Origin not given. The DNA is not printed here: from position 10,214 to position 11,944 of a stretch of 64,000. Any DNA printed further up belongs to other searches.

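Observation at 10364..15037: Tandem pair of proteins built almost entirely from helicase-associated (HA) domain repeats, sharing a distinct C-terminal module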

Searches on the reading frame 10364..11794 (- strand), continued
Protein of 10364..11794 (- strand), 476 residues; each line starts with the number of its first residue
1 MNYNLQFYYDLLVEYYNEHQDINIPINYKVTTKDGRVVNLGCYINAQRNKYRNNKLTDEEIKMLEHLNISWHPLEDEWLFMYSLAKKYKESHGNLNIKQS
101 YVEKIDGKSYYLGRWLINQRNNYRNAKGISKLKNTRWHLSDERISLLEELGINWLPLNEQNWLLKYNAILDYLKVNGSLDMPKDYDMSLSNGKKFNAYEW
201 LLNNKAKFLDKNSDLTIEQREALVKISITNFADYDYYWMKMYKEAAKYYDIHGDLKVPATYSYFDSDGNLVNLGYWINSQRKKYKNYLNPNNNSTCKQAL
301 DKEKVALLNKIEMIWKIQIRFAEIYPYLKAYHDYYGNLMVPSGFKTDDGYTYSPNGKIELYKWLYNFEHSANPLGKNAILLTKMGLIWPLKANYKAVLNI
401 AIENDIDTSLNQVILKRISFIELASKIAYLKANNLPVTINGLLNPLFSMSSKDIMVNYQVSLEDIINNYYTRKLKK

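Call 85: list_cluster_members(proteins=[P0001, P0035, P0008, P0018, P0021, P0025, P0027, P0051, P0003, P0036])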
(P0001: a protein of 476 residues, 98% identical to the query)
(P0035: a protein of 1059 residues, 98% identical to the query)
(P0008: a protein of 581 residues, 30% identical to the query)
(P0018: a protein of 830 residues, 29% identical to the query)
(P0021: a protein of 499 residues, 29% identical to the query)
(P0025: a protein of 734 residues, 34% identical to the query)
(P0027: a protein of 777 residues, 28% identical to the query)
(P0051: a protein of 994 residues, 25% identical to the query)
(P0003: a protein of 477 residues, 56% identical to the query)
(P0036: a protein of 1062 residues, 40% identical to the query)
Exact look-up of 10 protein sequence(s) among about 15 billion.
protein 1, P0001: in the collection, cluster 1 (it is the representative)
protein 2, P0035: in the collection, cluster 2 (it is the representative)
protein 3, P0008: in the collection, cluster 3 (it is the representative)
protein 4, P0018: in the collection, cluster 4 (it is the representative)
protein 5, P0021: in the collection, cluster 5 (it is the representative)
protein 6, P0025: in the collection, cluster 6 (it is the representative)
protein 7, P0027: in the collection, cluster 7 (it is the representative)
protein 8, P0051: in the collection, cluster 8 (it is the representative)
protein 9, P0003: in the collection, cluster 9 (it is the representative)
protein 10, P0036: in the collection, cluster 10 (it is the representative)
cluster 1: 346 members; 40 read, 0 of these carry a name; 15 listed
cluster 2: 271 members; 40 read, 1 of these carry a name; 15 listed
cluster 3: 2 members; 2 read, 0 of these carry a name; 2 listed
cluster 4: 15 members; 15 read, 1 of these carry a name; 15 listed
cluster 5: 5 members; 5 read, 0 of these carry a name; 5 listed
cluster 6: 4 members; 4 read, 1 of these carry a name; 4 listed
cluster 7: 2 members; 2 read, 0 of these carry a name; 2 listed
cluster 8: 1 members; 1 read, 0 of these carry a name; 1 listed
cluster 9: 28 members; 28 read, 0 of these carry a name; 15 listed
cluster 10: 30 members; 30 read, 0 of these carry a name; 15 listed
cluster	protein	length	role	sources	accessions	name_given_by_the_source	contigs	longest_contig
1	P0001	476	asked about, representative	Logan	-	-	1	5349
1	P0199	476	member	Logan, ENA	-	-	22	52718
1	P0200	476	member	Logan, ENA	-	-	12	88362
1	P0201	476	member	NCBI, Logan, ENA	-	-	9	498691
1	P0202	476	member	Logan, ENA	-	-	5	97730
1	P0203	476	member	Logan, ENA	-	-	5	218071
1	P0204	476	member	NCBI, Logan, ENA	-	-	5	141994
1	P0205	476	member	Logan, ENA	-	-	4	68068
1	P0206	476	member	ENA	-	-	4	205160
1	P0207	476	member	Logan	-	-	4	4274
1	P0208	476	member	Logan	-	-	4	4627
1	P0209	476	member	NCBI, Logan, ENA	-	-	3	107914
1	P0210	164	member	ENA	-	-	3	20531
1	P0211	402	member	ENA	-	-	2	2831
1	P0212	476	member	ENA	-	-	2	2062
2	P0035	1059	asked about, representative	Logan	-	-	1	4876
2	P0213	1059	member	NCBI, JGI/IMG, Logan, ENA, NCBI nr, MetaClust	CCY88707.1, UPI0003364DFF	helicase [Mycoplasma sp. CAG:956] | status=active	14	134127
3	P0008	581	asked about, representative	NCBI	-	-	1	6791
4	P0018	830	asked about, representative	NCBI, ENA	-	-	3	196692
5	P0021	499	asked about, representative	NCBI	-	-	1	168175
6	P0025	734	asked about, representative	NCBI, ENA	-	-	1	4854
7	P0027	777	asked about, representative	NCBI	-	-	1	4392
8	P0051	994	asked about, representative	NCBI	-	-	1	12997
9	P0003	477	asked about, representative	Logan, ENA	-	-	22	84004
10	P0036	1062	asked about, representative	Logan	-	-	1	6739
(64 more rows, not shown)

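Call 92: search_protein_families(library=pfam, proteins=[L012:6827-9670:+, L012:12163-16080:+, L014:9095-9946:+, L014:11939-12571:+, L014:7806-8495:+, L015:7522-8835:+, L015:10298-11356:+, L015:5870-7135:+, L015:11358-12077:+], max_evalue=0.001)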
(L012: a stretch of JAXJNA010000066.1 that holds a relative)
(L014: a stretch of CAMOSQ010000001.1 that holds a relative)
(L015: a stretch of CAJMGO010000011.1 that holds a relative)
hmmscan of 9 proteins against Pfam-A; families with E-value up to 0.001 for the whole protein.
L012:6827-9670:+ (947 aa): 7 families
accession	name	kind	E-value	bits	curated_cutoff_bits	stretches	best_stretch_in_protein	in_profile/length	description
PF13087.12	AAA_12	-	3.1e-29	102.4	27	1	466-651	14-192/195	AAA domain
PF13086.12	AAA_11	-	5.2e-27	95.7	27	1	228-440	4-256/257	AAA domain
PF01396.24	Zn_ribbon_Top1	-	7.1e-11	42.2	32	1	858-894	2-37/39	Topoisomerase DNA binding C4 zinc finger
PF13604.12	AAA_30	-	7.4e-10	39.3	27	1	226-296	2-73/191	AAA domain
PF13245.12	AAA_19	-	1.1e-09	39.1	25.1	1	230-437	1-132/134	AAA domain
PF00580.27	UvrD-helicase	-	0.00019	21.7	23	0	230-294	5-71/271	UvrD/REP helicase N-terminal domain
PF04851.21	ResIII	-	0.00021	21.7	22.5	0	239-406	22-134/164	Type III restriction enzyme, res subunit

L012:12163-16080:+ (1305 aa): 3 families
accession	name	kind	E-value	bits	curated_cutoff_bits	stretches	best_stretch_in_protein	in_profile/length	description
PF04545.22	Sigma70_r4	-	1.1e-09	38.1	24.1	1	1250-1301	2-50/50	Sigma-70, region 4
PF08238.18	Sel1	-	6.7e-07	30.1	30.7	1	924-953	3-32/36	Sel1 repeat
PF13208.11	TerB_N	-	0.00012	22.3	25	1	66-172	34-132/207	TerB N-terminal domain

L014:9095-9946:+ (283 aa): 0 families

L014:11939-12571:+ (210 aa): 0 families

L014:7806-8495:+ (229 aa): 5 families
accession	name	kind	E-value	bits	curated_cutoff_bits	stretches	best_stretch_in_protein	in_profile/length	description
PF13649.12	Methyltransf_25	-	3.1e-07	31.4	27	1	52-143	1-97/97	Methyltransferase domain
PF08242.18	Methyltransf_12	-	9.6e-07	29.9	30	1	53-145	1-98/98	Methyltransferase domain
PF13489.12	Methyltransf_23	-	1.6e-06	28.4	27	1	38-194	11-153/164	Methyltransferase domain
PF05891.18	Methyltransf_PK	-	8.6e-05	22.6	27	1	15-150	25-162/218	AdoMet dependent proline di-methyltransferase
PF08241.18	Methyltransf_11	-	0.0004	21.4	21.2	0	54-147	2-95/95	Methyltransferase domain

L015:7522-8835:+ (437 aa): 2 families
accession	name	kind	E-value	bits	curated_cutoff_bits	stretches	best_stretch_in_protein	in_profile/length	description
PF00152.25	tRNA-synt_2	-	5.3e-80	269.2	25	1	116-422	2-298/308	tRNA synthetases class II (D, K and N)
PF01336.31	tRNA_anti-codon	-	1.5e-08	34.9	27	1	20-97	4-74/75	OB-fold nucleic acid binding domain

L015:10298-11356:+ (352 aa): 2 families
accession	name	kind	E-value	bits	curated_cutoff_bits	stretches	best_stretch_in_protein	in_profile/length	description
PF03462.23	PCRF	-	3.4e-73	246.1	24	1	8-199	1-194/194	PCRF domain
PF00472.26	RF-1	-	4e-41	140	35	1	207-316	2-116/116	RF-1 domain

L015:5870-7135:+ (421 aa): 4 families
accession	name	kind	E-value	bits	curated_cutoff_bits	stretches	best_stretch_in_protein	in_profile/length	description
PF13393.11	tRNA-synt_His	-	3.3e-43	148.5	25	1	8-312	2-308/308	Histidyl-tRNA synthetase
PF03129.25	HGTP_anticodon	-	1.7e-19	70.2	21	1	330-419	1-93/94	Anticodon binding domain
PF00587.30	tRNA-synt_2b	-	2.5e-15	57.4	29.3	1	65-316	1-175/179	tRNA synthetase class II core domain (G, H, P, S and T)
PF12745.12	HGTP_anticodon2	-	0.00055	20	24.4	1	328-418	5-101/261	Anticodon binding domain of tRNAs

L015:11358-12077:+ (239 aa): 11 families
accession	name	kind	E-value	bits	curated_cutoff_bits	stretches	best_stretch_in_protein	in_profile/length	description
PF05175.20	MTS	-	1.4e-17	64.3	23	1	72-157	31-119/170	Methyltransferase small domain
PF13847.12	Methyltransf_31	-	2.6e-12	47.1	27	1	71-213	2-127/145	Methyltransferase domain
PF06325.19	PrmA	-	5.2e-12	46.3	22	1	63-143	152-233/296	Ribosomal protein L11 methyltransferase (PrmA)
PF13649.12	Methyltransf_25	-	5.8e-10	40.2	27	1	76-156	1-85/97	Methyltransferase domain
PF08242.18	Methyltransf_12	-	1e-06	29.8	30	1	77-161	1-89/98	Methyltransferase domain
PF08241.18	Methyltransf_11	-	4.9e-05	24.3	21.2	1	77-143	1-67/95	Methyltransferase domain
PF05971.18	Methyltransf_10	-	6.8e-05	22.8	23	1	66-164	96-205/299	RNA methyltransferase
PF18289.6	HU-CCDC81_euk_2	-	0.0004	20.8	26.1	0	102-135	40-73/75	CCDC81 eukaryotic HU domain 2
PF13489.12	Methyltransf_23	-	0.00049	20.3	27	0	58-143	8-88/164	Methyltransferase domain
PF12847.13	Methyltransf_18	-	0.0006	20.3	27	0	62-141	4-87/151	Methyltransferase domain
PF07669.17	Eco57I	-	0.00075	20.1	25.3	0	114-160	55-101/171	Eco57I restriction-modification methylase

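Call 93: find_encoding_contigs(protein=P0006, flank=6000, max_places=1)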
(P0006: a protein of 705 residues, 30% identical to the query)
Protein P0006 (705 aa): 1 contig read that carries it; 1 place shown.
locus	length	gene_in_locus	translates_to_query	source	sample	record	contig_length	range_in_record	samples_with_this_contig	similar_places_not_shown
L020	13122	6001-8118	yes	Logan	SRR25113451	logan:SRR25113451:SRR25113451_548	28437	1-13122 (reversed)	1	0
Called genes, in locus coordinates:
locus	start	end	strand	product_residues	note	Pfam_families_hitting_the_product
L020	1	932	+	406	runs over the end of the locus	PF01136:Peptidase_U32, PF16325:Peptidase_U32_C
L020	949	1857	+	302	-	PF13240:Zn_Ribbon_1, PF13248:Zn_ribbon_3 (weak), PF13308:YARHG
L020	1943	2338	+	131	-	PF06146:PsiE (weak)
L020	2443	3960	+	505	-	PF05362:Lon_C, PF13541:ChlI, PF00158:Sigma54_activat (weak), PF01078:Mg_chelatase, PF07728:AAA_5, PF00493:MCM (weak), PF13335:Mg_chelatase_C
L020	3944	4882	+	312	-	PF02481:DNA_processg_A, PF17782:WHD_DprA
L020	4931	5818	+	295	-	PF00889:EF_TS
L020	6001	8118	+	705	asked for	PF03457:HA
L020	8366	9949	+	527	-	PF04851:ResIII, PF09848:SLFN-g3_helicase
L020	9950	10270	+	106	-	PF12643:MazG-like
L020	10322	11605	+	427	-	PF18862:ApeA_NTD1, PF18739:HEPN_Apea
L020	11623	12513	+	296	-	-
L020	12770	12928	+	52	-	-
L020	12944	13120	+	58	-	?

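Call 94: find_encoding_contigs(protein=P0020, flank=6000, max_places=1)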
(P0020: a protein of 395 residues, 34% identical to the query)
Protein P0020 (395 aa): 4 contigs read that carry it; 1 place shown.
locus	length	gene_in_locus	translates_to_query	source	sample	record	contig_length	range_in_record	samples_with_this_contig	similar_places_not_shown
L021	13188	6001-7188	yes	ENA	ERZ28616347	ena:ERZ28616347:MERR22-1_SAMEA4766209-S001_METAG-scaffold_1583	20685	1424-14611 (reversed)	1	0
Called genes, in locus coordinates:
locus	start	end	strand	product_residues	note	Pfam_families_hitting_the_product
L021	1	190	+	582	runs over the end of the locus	PF01336:tRNA_anti-codon, PF00152:tRNA-synt_2, PF02938:GAD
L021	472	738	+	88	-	-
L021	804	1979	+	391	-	-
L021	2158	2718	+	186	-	PF05198:IF3_N, PF00707:IF3_C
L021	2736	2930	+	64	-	PF01632:Ribosomal_L35p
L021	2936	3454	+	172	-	PF00453:Ribosomal_L20, PF07498:Rho_N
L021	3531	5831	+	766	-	PF03457:HA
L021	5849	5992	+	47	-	-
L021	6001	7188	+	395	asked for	PF03457:HA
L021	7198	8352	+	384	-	PF03457:HA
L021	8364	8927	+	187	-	-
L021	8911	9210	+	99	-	-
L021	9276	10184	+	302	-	PF03457:HA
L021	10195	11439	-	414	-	PF02388:FemAB, PF13480:Acetyltransf_6 (weak)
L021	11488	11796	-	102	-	-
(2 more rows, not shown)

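Call 95: find_encoding_contigs(protein=P0022, flank=6000, max_places=1)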
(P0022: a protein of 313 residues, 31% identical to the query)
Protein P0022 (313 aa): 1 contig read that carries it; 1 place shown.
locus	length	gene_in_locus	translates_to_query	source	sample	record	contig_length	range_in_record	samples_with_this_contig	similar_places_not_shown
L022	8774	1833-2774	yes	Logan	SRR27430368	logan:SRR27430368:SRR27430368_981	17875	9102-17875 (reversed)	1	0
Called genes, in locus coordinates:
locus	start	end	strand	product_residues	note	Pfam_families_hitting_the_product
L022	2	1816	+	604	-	?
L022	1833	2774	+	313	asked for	PF03457:HA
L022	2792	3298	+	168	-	-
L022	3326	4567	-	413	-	PF02388:FemAB, PF13480:Acetyltransf_6 (weak)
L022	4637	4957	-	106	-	-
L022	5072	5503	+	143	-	PF08139:LPAM_1 (weak), PF20251:Big_14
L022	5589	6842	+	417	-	PF03952:Enolase_N, PF00113:Enolase_C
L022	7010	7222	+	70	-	PF03840:SecG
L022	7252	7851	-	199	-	PF00163:Ribosomal_S4, PF01479:S4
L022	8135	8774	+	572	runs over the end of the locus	PF06160:EzrA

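Call 96: find_encoding_contigs(protein=P0028, flank=6000, max_places=1)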
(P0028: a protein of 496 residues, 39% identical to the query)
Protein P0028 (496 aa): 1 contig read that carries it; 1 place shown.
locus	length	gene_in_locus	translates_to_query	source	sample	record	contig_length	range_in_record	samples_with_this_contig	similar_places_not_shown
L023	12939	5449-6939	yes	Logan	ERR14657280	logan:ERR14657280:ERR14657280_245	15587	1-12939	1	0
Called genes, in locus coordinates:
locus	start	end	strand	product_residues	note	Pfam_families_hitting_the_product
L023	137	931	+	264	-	PF02963:EcoRI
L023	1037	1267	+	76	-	PF00403:HMA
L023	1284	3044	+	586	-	-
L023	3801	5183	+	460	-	PF01171:ATP_bind_3, PF11734:TilS_C (weak)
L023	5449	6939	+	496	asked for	PF03457:HA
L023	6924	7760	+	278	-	-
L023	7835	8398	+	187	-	-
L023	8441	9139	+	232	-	-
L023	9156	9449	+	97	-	-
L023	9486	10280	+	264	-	PF04055:Radical_SAM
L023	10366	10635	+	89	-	-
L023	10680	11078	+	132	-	-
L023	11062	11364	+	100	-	PF24726:DUF7678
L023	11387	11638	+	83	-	-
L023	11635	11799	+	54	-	-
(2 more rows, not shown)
